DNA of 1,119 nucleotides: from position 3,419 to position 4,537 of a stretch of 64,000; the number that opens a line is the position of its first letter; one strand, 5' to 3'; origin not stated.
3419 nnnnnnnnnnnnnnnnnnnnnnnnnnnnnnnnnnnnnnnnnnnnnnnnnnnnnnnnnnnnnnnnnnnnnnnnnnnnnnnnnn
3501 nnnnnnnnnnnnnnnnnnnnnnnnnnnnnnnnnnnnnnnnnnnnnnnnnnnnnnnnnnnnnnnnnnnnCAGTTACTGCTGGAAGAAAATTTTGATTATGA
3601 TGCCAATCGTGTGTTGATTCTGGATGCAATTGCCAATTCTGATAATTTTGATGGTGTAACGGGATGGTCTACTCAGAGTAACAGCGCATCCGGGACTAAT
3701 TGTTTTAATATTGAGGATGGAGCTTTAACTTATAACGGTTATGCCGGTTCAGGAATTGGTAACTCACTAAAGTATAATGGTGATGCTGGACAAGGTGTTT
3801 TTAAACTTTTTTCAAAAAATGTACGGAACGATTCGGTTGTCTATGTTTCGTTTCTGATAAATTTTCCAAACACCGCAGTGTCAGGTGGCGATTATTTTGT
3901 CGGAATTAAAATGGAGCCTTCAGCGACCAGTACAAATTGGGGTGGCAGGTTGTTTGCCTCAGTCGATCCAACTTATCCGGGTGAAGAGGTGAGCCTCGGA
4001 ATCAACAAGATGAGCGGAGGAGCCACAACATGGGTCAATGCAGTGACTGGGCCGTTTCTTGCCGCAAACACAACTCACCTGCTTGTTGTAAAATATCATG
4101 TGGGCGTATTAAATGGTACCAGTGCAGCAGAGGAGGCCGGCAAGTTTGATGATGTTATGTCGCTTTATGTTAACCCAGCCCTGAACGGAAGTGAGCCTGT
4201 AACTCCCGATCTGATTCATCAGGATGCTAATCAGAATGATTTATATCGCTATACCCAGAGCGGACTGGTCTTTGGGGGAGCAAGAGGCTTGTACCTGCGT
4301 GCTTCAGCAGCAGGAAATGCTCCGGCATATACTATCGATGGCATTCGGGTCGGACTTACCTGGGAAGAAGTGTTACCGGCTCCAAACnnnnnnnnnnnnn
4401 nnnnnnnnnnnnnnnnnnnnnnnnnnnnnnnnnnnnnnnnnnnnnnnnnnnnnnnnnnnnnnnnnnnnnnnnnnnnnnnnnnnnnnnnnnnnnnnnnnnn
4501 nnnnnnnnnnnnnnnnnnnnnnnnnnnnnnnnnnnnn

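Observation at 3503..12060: Uncharacterised ~230-270 aa beta-rich domain present twice: alone (3503-4630) and fused to an O-acetylesterase (11312 N-terminus)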

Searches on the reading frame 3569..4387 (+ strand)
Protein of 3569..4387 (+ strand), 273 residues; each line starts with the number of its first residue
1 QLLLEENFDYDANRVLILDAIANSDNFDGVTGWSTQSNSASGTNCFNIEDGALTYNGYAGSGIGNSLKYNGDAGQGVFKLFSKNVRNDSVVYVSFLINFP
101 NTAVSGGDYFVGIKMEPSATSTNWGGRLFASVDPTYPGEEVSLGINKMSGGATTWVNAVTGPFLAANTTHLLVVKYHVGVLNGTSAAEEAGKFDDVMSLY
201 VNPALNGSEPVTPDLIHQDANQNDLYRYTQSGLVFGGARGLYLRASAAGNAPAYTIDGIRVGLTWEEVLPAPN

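Call 23: search_protein_representatives(protein=window:3569-4387:+)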
Query: 273 residues. Proteins with E-value up to 0.001 (for the whole library): 550; up to 1e-10: 160; up to 1e-30: 13. The best 150 are listed.
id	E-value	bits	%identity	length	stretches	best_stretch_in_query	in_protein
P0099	1.6e-91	322.6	58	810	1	2-269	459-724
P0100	3.6e-81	288.7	53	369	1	1-269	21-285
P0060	2.0e-75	269.8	50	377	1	1-271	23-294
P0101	9.3e-75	267.7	52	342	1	2-269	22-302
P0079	1.7e-73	263.5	49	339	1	1-271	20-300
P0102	2.5e-70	253.1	46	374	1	1-269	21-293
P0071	4.6e-69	249.0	45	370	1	1-270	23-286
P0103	1.2e-53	198.4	45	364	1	1-271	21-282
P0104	2.0e-53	197.7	40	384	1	2-271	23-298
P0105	2.8e-50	187.4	44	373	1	1-269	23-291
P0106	2.6e-49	184.2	44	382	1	1-269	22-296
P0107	3.0e-46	174.2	41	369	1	4-266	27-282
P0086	1.7e-41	158.6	43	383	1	1-267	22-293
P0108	7.1e-29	117.2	38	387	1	1-266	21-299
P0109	1.7e-28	116.0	39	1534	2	18-271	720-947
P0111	3.2e-28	115.1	35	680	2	31-269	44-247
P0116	2.3e-20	89.3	39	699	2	2-269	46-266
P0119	1.1e-18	83.7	41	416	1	1-269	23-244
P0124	1.3e-17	80.2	36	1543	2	31-266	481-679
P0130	9.0e-17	77.5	39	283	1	24-269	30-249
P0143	1.6e-15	73.5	37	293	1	28-271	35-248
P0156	2.7e-14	69.4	36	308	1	33-269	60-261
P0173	2.1e-13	66.5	38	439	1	30-270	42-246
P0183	5.2e-13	65.2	38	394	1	30-269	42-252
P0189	9.4e-13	64.3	34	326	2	30-269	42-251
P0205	2.2e-12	63.1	38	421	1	32-268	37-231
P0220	8.3e-12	61.2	34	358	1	39-270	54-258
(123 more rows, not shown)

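Call 29: search_protein_families(library=pfam, alignment_id=A3, max_evalue=0.00001)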
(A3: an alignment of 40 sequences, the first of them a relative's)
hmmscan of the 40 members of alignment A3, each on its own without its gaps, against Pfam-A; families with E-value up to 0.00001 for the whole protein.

A. member 1, P0099 (810 aa): 5 families
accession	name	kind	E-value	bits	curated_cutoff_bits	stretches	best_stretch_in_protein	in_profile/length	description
PF00884.28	Sulfatase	-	1.1e-43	150.1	25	1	25-355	1-301/301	Sulfatase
PF16347.10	SGSH_C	-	5.5e-15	56.3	29.3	1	304-443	3-149/154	N-sulphoglucosamine sulphohydrolase, C-terminal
PF01663.27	Phosphodiest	-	7.7e-10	39.3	23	0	266-298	188-220/342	Type I phosphodiesterase / nucleotide pyrophosphatase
PF18962.6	Por_Secre_tail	-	1.1e-06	29.3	27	1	747-809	8-75/75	Secretion system C-terminal sorting domain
PF02995.22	DUF229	-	6.9e-06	25.5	25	0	257-316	301-359/496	Protein of unknown function (DUF229)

B. families by the number of members that match (of 40 scanned): 33 families (the first 25 are shown)
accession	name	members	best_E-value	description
PF18962.6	Por_Secre_tail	19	1.8e-14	Secretion system C-terminal sorting domain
PF16410.10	DUF5018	3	8.2e-82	Domain of unknown function (DUF5018)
PF13290.12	CHB_HEX_C_1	3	1e-73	Chitobiase/beta-hexosaminidase C-terminal domain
PF13287.12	Fn3_assoc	3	1.1e-56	Fn3 associated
PF22243.2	DUF5018-rel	3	8.5e-43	DUF5018-related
PF01839.29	FG-GAP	3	1.2e-18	FG-GAP repeat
PF13517.12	FG-GAP_3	3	7.6e-17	FG-GAP-like repeat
PF00932.25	LTD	3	2.2e-15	Lamin Tail Domain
PF13205.12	Big_5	3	3.7e-12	Bacterial Ig-like domain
PF13860.13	FlgD_ig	3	7.1e-10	FlgD Ig-like domain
PF18998.6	Flg_new_2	2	1.7e-36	Divergent InlB B-repeat domain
PF18942.5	DUF5689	2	1.9e-09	Family of unknown function (DUF5689)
PF00041.27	fn3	2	2.9e-08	Fibronectin type III domain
PF19408.5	PKD_6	1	2.1e-95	PKD-like domain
PF02368.24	Big_2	1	5.7e-56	Bacterial Ig-like domain (group 2)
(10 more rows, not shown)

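Call 41: search_protein_families(library=pfam, proteins=[P0205, P0119, P0130, P0173, P0143, P0183, P0189, P0156, P0220], max_evalue=1)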
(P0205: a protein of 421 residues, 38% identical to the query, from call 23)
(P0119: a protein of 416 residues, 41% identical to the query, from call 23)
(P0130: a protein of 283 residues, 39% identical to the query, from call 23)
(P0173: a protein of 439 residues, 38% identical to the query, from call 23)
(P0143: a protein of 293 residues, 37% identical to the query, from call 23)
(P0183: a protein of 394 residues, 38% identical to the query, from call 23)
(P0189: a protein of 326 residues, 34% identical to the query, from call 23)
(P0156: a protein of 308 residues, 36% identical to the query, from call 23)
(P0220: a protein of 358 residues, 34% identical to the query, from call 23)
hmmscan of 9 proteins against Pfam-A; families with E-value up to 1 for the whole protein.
P0205 (421 aa): 3 families
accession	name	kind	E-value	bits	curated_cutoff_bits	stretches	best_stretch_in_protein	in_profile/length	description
PF18962.6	Por_Secre_tail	-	3.3e-10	40.6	27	1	343-418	2-74/75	Secretion system C-terminal sorting domain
PF13860.13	FlgD_ig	-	0.00015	22.1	27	1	361-408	23-75/79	FlgD Ig-like domain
PF13585.12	CHU_C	-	0.013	16.1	27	1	359-408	25-72/86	CHU_C Type IX secretion signal domain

P0119 (416 aa): 4 families
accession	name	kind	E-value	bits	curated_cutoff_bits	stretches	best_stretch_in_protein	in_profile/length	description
PF16410.10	DUF5018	-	4.2e-16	59.2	38.2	1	247-402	130-281/352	Domain of unknown function (DUF5018)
PF18962.6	Por_Secre_tail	-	6.7e-12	46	27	1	349-408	1-68/75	Secretion system C-terminal sorting domain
PF19755.4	DUF6242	-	6.1e-05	23.4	29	1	276-337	48-124/217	Domain of unknown function (DUF6242)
PF22243.2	DUF5018-rel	-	0.00028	21.5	28.1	1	282-330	63-115/115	DUF5018-related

P0130 (283 aa): 1 family
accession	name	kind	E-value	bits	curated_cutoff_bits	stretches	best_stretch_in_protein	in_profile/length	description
PF18203.6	IPTL-CTERM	-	4.9e-06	26.7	20.8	1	255-271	3-20/28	IPTL-CTERM motif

P0173 (439 aa): 2 families
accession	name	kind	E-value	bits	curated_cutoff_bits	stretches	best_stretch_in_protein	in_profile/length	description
PF18962.6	Por_Secre_tail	-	2.4e-10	41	27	1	360-435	2-73/75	Secretion system C-terminal sorting domain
PF13585.12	CHU_C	-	0.0088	16.6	27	1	365-427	15-73/86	CHU_C Type IX secretion signal domain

P0143 (293 aa): 0 families

P0183 (394 aa): 0 families

P0189 (326 aa): 1 family
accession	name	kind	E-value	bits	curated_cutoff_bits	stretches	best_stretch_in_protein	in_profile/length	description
PF19910.5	DUF6383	-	0.0012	19.3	23.7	1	262-318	10-65/74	Domain of unknown function (DUF6383)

P0156 (308 aa): 0 families

P0220 (358 aa): 3 families
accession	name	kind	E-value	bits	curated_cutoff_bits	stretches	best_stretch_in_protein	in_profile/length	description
PF18962.6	Por_Secre_tail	-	1.4e-11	44.9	27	1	280-356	2-75/75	Secretion system C-terminal sorting domain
PF13860.13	FlgD_ig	-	0.0033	17.8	27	1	287-345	9-75/79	FlgD Ig-like domain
PF13585.12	CHU_C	-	0.016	15.7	27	1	295-345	24-72/86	CHU_C Type IX secretion signal domain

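Call 42: search_protein_families(library=ncbifam, proteins=[P0205, P0119, P0130, P0173, P0143, P0183, P0189, P0156, P0111], max_evalue=1)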
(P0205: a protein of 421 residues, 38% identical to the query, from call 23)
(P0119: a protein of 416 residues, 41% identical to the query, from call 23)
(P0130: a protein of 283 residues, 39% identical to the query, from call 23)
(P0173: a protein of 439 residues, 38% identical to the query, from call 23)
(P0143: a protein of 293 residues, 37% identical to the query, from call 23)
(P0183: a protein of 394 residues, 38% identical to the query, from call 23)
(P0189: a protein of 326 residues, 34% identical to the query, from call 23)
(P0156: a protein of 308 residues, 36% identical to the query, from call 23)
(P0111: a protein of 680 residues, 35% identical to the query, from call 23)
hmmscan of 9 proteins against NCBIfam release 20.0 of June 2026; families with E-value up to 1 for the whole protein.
P0205 (421 aa): 5 families
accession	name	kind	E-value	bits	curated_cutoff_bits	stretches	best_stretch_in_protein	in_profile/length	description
TIGR04183.1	Por_Secre_tail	domain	4.7e-09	36.1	23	1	343-418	2-70/72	T9SS type A sorting domain-containing protein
NF052323.1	T9SSA_dep_M6i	equivalog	4.6e-07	28.2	600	1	342-410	960-1027/1043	T9SS-dependent M6-like inactivated metalloprotease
NF038113.1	T9SSA_dep_M36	equivalog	4.1e-06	25.2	885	1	320-419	770-868/869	T9SS-dependent M36 family metallopeptidase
NF005176.1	PRK06655.1-1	equivalog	0.03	14.2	230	1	358-408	94-149/197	flagellar hook assembly protein FlgD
TIGR04131.1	Bac_Flav_CTERM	domain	0.082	13.1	35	1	358-411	24-74/85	T9SS type B sorting domain-containing protein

P0119 (416 aa): 2 families
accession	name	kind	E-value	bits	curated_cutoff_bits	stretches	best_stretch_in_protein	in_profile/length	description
TIGR04183.1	Por_Secre_tail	domain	2e-11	43.7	23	1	349-416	1-72/72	T9SS type A sorting domain-containing protein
NF038113.1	T9SSA_dep_M36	equivalog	2.2e-08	32.7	885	1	341-410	788-863/869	T9SS-dependent M36 family metallopeptidase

P0130 (283 aa): 3 families
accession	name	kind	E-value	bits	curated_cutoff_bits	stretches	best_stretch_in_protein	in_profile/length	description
TIGR04174.1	IPTL_CTERM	subfamily_domain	2.7e-05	24.4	20.5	1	255-274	1-20/27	IPTL-CTERM sorting domain-containing protein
NF033207.2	midcut_by_XrtH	subfamily_domain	0.00096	19.2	45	1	244-271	28-53/175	midcut-by-XrtH protein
NF058582.1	Microco_LAVTG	domain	0.063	13.4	27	1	261-280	11-30/34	LAVTG motif-containing sortase-dependent surface protein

P0173 (439 aa): 4 families
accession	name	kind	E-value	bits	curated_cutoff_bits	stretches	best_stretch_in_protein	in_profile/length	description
TIGR04183.1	Por_Secre_tail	domain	1.5e-10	40.9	23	1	360-436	2-70/72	T9SS type A sorting domain-containing protein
NF038113.1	T9SSA_dep_M36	equivalog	5.6e-09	34.7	885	1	356-436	792-867/869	T9SS-dependent M36 family metallopeptidase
NF052323.1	T9SSA_dep_M6i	equivalog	1.8e-08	32.8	600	1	359-425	960-1025/1043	T9SS-dependent M6-like inactivated metalloprotease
NF033707.1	T9SS_sortase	equivalog_domain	2.8e-08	31.9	420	1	307-426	949-1077/1095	type IX secretion system sortase PorU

P0143 (293 aa): 1 family
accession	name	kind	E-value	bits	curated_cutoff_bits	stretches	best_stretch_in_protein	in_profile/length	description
NF052318.1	T9SS_sortase_N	equivalog_domain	0.0096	16.1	40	0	1-22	1-25/140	type IX secretion system sortase PorU, long form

P0183 (394 aa): 0 families

P0189 (326 aa): 1 family
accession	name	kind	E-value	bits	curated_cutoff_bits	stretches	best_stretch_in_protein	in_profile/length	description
TIGR04183.1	Por_Secre_tail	domain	0.022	14.7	23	1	258-317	4-58/72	T9SS type A sorting domain-containing protein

P0156 (308 aa): 0 families

P0111 (680 aa): 3 families
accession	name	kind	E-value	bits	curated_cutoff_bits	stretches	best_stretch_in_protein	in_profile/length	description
TIGR04183.1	Por_Secre_tail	domain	1.1e-09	38.1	23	1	608-679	1-71/72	T9SS type A sorting domain-containing protein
NF033708.1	T9SS_Cterm_ChiA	domain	7.7e-06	25.7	40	1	625-675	1-51/55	T9SS sorting signal type C domain-containing protein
NF038113.1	T9SSA_dep_M36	equivalog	0.00015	20.1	885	1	599-675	788-864/869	T9SS-dependent M36 family metallopeptidase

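Call 71: list_cluster_members(proteins=[P0099, P0111, P0205, P0119, P0116, P0130, P0173, P0109, P0124, P0143])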
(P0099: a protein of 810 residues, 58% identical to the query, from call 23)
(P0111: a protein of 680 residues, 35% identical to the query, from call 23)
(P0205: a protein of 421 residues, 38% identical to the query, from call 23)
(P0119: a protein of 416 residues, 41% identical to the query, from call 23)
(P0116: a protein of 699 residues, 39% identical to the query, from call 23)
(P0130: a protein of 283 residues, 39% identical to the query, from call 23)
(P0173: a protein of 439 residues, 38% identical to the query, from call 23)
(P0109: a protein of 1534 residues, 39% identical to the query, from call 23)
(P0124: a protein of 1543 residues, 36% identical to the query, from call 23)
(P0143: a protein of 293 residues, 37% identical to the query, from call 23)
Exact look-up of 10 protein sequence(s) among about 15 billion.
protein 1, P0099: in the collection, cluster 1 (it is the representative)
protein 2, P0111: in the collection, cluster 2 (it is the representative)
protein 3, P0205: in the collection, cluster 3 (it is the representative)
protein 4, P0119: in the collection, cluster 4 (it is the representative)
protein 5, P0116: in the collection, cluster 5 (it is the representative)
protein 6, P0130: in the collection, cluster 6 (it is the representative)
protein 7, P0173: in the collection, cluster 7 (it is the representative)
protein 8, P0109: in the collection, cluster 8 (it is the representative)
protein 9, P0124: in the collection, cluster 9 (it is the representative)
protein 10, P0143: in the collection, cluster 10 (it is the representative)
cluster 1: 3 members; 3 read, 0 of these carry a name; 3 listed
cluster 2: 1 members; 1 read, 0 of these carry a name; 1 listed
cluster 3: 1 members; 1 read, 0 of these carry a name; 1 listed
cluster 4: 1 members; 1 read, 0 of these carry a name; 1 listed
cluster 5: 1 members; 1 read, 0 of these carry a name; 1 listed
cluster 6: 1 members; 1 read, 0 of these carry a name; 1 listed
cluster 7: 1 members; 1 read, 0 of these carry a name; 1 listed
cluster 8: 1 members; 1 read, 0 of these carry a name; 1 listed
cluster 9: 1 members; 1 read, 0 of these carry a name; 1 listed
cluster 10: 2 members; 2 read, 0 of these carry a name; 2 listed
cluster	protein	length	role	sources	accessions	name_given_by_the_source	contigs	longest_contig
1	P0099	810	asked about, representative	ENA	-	-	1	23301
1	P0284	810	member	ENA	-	-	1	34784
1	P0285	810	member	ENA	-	-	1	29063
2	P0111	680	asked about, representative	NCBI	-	-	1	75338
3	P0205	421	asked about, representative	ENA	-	-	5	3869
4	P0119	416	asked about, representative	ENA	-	-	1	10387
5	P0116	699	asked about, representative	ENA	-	-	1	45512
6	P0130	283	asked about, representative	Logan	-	-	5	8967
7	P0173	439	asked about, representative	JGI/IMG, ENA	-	-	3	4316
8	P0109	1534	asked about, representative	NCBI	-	-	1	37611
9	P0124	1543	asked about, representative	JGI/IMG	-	-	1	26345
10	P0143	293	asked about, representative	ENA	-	-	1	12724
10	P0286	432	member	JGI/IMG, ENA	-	-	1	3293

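Call 72: find_encoding_contigs(protein=P0099, flank=10000, max_places=2)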
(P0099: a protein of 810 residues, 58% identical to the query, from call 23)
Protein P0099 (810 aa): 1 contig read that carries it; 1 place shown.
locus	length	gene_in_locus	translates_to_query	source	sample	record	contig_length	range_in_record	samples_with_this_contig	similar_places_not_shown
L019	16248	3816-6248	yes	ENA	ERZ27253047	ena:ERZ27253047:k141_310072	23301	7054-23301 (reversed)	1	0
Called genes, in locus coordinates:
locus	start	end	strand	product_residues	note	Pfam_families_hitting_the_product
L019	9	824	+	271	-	-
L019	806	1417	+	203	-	-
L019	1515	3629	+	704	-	PF24517:CBM96, PF03629:SASA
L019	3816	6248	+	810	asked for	PF00884:Sulfatase, PF01663:Phosphodiest (faint), PF02995:DUF229 (faint), PF16347:SGSH_C, PF18962:Por_Secre_tail (weak)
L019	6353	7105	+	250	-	PF02586:SRAP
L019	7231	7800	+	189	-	PF03831:YjdM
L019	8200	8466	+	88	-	-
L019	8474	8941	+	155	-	-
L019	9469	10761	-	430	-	PF00579:tRNA-synt_1b, PF22421:SYY_C-terminal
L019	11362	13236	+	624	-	PF01134:GIDA, PF07992:Pyr_redox_2 (weak), PF12831:FAD_oxidored (weak), PF21680:GIDA_C_1st, PF13932:SAM_GIDA_C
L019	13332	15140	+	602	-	PF01541:GIY-YIG, PF27096:UvrC_M, PF22920:UvrC_RNaseH, PF08459:UvrC_RNaseH_dom, PF14520:HHH_5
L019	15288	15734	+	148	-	PF02367:TsaE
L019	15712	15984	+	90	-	-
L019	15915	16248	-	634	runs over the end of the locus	PF07715:Plug, PF00593:TonB_dep_Rec_b-barrel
